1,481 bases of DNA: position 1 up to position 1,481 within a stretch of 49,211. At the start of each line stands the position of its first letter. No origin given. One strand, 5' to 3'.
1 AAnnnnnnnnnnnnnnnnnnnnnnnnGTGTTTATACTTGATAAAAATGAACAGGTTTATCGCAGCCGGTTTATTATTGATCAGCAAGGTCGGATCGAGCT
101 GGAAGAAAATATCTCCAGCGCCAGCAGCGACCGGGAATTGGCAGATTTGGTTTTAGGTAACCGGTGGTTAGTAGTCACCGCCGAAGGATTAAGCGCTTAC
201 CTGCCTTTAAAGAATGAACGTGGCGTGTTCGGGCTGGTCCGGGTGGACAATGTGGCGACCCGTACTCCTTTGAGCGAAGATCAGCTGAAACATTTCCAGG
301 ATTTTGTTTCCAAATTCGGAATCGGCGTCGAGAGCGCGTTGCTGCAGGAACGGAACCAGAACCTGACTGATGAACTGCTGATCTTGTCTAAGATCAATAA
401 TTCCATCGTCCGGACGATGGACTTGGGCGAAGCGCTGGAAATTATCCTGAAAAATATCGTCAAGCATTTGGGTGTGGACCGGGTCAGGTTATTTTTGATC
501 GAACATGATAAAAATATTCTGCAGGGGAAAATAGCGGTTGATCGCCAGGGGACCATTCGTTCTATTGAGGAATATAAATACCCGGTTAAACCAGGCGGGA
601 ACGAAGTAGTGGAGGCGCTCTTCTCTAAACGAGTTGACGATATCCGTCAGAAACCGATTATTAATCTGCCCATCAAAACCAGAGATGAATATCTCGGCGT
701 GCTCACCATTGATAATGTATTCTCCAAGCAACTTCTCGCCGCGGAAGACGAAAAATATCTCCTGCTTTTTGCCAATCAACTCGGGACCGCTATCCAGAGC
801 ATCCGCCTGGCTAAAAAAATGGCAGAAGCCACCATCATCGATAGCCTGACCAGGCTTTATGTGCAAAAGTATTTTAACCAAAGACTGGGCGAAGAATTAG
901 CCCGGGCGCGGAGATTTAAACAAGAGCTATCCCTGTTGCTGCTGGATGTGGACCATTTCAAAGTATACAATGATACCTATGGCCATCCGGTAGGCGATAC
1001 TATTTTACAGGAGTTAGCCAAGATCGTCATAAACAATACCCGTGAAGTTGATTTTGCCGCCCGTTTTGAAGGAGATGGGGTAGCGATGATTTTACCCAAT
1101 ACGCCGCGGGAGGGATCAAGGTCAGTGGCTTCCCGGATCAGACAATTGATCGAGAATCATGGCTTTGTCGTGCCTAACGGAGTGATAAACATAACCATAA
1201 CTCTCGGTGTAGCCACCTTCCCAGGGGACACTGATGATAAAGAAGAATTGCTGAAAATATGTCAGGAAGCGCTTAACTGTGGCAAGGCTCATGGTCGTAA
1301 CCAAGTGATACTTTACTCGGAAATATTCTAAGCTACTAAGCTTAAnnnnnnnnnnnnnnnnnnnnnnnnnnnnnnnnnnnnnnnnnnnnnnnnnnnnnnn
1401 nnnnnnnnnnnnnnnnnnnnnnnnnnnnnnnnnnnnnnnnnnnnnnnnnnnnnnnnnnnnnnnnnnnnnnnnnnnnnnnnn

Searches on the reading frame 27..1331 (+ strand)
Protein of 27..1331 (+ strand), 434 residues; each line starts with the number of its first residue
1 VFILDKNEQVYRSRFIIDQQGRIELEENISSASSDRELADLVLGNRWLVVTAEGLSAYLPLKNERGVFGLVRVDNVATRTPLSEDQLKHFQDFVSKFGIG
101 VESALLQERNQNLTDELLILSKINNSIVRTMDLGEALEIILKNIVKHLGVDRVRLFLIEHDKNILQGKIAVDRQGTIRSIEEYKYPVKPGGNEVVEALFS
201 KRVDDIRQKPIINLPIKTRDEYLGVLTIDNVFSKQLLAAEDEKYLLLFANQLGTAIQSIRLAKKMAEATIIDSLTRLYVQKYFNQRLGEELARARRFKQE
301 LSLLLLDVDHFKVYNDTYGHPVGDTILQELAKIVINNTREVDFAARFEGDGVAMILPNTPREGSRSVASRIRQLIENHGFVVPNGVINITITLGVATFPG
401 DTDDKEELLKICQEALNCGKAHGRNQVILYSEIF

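Call 82: search_protein_families(library=pfam, proteins=[window:27-1331:+], max_evalue=0.001)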
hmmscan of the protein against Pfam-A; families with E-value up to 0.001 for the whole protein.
window:27-1331:+ (434 aa): 3 families
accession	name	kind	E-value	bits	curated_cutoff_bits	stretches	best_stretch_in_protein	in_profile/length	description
PF00990.26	GGDEF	-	1.2e-39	136.1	23.8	1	270-426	2-161/161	Diguanylate cyclase, GGDEF domain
PF01590.32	GAF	-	2.4e-07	31.8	22.4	1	132-256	1-133/133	GAF domain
PF13492.12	GAF_3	-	8.2e-07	29.9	27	1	132-257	1-128/129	GAF domain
